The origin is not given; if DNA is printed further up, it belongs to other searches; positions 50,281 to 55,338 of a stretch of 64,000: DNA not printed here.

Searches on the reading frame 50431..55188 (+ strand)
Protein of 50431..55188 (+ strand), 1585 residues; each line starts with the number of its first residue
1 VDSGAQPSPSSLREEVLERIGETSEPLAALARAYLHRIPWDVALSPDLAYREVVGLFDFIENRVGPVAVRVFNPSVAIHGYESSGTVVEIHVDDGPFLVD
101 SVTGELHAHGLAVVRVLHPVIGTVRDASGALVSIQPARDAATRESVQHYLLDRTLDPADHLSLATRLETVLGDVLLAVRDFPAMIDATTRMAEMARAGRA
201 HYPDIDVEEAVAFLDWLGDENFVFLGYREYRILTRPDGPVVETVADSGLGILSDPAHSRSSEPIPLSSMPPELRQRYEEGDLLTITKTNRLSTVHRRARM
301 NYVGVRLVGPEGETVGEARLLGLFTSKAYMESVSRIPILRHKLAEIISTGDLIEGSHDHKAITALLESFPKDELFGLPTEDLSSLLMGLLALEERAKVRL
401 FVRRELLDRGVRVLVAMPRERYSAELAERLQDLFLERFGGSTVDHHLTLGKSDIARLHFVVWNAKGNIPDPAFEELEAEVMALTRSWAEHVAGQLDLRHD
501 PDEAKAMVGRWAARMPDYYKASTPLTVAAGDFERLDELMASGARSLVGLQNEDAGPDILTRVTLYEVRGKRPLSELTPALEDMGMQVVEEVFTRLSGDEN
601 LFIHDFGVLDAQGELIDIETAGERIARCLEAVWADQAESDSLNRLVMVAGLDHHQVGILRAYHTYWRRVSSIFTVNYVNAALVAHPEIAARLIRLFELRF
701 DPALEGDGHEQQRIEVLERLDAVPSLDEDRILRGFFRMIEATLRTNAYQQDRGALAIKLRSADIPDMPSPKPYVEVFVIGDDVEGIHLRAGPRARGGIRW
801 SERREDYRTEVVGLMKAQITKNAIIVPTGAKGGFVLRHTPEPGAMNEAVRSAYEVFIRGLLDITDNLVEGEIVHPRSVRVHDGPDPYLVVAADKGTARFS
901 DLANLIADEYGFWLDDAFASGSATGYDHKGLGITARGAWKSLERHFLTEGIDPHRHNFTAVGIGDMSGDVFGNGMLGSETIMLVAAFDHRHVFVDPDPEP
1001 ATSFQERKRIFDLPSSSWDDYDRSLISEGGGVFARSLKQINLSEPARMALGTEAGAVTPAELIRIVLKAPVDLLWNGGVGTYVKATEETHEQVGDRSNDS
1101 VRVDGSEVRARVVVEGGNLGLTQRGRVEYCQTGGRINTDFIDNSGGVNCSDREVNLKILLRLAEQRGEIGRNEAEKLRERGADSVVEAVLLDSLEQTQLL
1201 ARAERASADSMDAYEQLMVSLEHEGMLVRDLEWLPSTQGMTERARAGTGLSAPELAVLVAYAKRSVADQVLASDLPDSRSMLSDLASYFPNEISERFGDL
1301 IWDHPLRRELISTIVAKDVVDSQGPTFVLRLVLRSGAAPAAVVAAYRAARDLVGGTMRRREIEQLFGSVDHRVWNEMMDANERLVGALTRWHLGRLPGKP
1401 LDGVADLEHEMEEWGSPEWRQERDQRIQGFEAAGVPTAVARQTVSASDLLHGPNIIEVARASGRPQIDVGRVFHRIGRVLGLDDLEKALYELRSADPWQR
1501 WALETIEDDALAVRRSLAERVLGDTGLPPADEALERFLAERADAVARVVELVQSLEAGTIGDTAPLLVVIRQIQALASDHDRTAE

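Call 61: search_protein_families(library=pfam, proteins=[window:50431-55188:+], max_evalue=0.00001)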
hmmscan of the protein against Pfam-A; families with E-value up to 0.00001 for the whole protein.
window:50431-55188:+ (1585 aa): 7 families
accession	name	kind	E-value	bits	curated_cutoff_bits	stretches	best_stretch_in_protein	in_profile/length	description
PF05088.18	Bac_GDH_CD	-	5.3e-225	748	22.8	1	716-1201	2-495/497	Bacterial NAD-glutamate dehydrogenase, catalytic domain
PF21074.2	GDH_C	-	1.4e-70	238.6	26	1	1247-1574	1-338/339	Glutamate dehydrogenase, C-terminal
PF21075.3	GDH_ACT1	-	1.1e-28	100.3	23.7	1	32-167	3-144/144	Glutamate dehydrogenase, ACT1 domain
PF21078.2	GDH_HM3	-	6.9e-21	74.6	24.6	1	637-702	1-66/66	Glutamate dehydrogenase, helical motif 3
PF21076.3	GDH_ACT2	-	3.1e-20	73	22.8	1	399-487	1-89/90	Glutamate dehydrogenase, ACT2 domain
PF21073.2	GDH_HM1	-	1.7e-15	57.1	21.2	1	336-395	1-60/60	Glutamate dehydrogenase, helical motif 1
PF21077.3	GDH_ACT3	-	6.3e-08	32.7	22.2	1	554-620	12-79/80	Glutamate dehydrogenase, ACT3 domain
